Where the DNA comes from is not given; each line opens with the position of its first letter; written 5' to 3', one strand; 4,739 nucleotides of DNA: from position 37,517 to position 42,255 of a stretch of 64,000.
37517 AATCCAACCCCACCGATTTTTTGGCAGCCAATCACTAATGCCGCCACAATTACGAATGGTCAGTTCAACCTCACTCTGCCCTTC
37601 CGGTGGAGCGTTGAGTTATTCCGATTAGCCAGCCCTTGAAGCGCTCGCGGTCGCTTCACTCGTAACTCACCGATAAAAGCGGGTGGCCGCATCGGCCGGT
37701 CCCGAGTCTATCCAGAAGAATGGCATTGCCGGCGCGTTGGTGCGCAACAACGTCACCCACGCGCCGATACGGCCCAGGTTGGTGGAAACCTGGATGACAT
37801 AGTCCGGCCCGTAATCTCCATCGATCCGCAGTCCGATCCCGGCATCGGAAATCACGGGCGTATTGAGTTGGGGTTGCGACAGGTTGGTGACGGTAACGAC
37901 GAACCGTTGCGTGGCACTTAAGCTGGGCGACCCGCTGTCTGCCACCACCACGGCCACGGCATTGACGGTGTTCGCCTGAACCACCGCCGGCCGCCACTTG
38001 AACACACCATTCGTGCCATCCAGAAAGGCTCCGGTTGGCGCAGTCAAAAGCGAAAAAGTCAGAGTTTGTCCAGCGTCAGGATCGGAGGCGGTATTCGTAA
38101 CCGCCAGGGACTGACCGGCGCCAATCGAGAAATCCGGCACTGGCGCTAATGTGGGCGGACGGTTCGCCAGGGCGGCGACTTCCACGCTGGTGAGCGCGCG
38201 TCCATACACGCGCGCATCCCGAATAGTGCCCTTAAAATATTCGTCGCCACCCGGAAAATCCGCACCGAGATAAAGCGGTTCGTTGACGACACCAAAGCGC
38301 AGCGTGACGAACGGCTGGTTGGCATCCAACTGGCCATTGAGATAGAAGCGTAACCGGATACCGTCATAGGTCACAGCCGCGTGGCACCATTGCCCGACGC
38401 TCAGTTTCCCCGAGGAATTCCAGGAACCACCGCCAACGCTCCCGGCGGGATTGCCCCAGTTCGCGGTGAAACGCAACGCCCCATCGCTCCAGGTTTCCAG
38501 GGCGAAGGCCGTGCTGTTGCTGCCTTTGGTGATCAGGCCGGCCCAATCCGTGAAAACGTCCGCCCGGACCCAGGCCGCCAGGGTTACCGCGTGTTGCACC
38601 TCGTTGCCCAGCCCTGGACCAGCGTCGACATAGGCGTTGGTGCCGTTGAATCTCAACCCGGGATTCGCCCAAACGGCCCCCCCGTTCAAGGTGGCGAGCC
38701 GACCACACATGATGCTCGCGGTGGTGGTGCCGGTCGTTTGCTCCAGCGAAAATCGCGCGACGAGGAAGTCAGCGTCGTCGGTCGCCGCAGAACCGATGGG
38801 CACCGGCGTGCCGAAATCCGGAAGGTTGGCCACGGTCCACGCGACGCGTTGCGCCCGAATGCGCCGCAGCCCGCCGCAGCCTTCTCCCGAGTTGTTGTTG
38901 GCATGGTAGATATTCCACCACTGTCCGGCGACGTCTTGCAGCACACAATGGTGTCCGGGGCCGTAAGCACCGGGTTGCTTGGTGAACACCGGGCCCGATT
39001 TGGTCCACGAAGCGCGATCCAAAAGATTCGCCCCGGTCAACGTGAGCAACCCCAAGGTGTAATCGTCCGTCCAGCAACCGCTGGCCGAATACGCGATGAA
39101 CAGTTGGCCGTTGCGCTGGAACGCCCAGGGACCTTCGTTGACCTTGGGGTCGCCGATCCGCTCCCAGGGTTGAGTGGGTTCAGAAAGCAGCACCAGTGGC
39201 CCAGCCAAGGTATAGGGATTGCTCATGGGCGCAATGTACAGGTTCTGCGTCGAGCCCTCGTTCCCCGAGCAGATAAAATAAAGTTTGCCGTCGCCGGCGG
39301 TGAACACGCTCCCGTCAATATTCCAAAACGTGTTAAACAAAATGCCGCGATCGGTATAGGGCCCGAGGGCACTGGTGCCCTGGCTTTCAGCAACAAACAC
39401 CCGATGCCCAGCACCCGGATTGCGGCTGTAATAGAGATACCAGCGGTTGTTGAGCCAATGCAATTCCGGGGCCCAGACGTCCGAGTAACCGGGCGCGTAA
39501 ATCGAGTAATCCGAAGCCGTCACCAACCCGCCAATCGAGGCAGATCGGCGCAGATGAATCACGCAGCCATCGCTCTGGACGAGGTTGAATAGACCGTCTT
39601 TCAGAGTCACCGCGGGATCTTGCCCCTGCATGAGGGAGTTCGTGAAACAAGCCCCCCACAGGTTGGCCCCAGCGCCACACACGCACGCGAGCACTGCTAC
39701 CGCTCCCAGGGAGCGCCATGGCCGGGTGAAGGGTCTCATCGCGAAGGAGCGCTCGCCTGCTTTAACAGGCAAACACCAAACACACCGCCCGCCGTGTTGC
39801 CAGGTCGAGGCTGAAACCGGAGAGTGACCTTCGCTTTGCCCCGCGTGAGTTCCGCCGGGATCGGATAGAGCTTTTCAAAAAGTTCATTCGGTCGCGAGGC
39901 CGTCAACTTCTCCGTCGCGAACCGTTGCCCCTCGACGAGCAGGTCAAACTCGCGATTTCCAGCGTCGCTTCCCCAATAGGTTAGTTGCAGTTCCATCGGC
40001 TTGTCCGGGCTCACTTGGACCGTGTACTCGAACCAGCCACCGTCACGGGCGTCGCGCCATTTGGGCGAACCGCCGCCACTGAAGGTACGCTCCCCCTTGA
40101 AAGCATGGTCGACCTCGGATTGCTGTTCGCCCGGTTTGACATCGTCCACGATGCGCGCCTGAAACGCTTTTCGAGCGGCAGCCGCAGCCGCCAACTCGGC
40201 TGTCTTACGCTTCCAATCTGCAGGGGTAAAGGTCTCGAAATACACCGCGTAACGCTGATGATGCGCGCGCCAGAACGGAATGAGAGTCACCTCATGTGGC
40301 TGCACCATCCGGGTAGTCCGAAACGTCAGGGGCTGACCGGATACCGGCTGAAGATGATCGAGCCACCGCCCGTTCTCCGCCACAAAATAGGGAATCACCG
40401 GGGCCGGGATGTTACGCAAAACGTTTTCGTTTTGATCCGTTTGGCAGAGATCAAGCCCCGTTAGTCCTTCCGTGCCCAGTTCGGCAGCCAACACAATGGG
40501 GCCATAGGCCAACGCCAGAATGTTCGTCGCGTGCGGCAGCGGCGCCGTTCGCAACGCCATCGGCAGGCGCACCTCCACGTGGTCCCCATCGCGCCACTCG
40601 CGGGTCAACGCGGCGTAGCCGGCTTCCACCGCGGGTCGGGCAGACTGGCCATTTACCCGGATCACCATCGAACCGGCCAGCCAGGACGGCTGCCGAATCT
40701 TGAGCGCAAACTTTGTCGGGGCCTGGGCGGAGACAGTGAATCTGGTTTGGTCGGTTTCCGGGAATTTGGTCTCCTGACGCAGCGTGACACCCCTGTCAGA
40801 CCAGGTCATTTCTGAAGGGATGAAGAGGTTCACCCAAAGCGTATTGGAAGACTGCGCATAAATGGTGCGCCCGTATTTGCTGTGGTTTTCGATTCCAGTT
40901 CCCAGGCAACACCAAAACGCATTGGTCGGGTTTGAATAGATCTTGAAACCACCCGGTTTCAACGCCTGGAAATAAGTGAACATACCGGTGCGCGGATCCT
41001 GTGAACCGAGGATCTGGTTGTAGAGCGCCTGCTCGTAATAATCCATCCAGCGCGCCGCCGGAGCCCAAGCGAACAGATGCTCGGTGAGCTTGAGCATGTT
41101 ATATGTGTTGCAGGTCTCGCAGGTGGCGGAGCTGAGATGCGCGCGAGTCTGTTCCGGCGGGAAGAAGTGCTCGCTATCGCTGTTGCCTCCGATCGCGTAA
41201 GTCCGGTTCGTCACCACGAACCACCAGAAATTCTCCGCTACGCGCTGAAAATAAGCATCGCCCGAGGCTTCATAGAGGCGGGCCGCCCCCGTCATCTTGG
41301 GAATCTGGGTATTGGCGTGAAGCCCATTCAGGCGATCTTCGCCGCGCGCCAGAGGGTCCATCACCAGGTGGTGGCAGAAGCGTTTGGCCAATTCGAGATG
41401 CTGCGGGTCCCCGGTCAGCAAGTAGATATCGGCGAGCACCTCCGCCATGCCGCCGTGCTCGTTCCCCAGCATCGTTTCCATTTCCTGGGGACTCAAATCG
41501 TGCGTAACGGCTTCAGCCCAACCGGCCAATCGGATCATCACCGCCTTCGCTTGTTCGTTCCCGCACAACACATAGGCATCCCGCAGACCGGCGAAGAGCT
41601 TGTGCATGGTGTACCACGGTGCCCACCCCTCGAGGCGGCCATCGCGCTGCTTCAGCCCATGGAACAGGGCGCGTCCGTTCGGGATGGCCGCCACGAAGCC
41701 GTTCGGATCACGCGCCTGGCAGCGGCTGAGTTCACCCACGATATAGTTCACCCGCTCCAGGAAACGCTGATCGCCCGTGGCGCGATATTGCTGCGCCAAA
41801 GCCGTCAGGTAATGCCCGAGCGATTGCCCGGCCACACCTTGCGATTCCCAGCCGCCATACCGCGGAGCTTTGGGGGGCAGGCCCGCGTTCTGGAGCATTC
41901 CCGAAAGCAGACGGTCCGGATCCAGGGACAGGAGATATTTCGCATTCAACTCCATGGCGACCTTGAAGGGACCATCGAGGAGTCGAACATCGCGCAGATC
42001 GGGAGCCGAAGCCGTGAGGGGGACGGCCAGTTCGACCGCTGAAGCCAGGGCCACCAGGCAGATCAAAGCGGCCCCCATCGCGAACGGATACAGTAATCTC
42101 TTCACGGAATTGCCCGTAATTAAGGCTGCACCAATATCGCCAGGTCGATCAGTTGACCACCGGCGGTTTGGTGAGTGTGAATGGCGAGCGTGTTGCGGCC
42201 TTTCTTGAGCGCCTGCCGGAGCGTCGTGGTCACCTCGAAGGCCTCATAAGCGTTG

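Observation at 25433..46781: Four same-orientation copies of a 29-bp element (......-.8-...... core) heading the minus-strand transcription units of the glycan island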

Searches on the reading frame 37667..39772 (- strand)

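Call 20: search_protein_families(library=pfam, proteins=[window:37667-39772:-], max_evalue=0.001)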
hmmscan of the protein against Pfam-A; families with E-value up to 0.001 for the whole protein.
window:37667-39772:- (701 aa): 3 families
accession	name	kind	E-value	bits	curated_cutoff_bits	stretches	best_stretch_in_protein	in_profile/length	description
PF04616.20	Glyco_hydro_43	-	3.2e-42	145.3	32.2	1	97-313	60-283/288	Glycosyl hydrolases family 43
PF13385.13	Laminin_G_3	-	1.1e-28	100.7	27.6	1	376-533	1-151/151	Concanavalin A-like lectin/glucanases superfamily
PF05345.18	He_PIG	-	5.6e-09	36.8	24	1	539-629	1-96/96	Putative Ig domain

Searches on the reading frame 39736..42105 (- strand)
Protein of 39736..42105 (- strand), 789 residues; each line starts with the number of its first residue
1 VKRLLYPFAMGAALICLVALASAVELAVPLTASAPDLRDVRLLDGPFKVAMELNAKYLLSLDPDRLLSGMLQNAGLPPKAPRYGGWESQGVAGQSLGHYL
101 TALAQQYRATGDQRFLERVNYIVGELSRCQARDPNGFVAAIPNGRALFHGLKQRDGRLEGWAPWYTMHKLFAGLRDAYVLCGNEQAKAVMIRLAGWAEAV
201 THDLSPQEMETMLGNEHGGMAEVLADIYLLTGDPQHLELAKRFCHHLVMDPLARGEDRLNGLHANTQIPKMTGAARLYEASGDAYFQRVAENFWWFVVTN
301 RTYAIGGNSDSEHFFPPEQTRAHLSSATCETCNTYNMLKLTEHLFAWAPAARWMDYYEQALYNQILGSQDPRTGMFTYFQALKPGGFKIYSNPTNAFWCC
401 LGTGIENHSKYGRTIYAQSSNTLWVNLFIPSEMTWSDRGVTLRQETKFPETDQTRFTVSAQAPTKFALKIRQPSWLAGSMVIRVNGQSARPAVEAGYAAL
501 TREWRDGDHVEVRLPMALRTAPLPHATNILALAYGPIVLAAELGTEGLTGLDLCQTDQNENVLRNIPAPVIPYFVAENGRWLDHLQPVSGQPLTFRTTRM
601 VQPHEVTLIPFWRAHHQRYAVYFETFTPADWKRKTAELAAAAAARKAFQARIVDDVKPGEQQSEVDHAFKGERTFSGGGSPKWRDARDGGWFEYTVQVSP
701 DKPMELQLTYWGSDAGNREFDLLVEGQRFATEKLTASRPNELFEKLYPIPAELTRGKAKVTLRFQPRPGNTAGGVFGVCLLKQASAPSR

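Call 20: search_protein_families(library=pfam, proteins=[window:39736-42105:-], max_evalue=0.001)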
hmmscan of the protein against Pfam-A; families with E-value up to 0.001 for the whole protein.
window:39736-42105:- (789 aa): 4 families
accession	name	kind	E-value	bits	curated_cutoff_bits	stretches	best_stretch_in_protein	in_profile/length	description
PF07944.18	Beta-AFase-like_GH127_cat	-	8.3e-121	404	24.9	1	39-412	1-375/376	Beta-L-arabinofuranosidase, GH127 catalytic domain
PF20736.2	Glyco_hydro127M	-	4.5e-30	104.1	24.2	1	422-516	1-95/95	Beta-L-arabinofuranosidase, GH127 middle domain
PF20620.4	DUF6805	-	6.1e-23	82.1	27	1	649-781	3-133/133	Family of unknown function (DUF6805)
PF16375.10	DUF4986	-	4.6e-09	37.2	29.5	1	570-623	28-84/84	Domain of unknown function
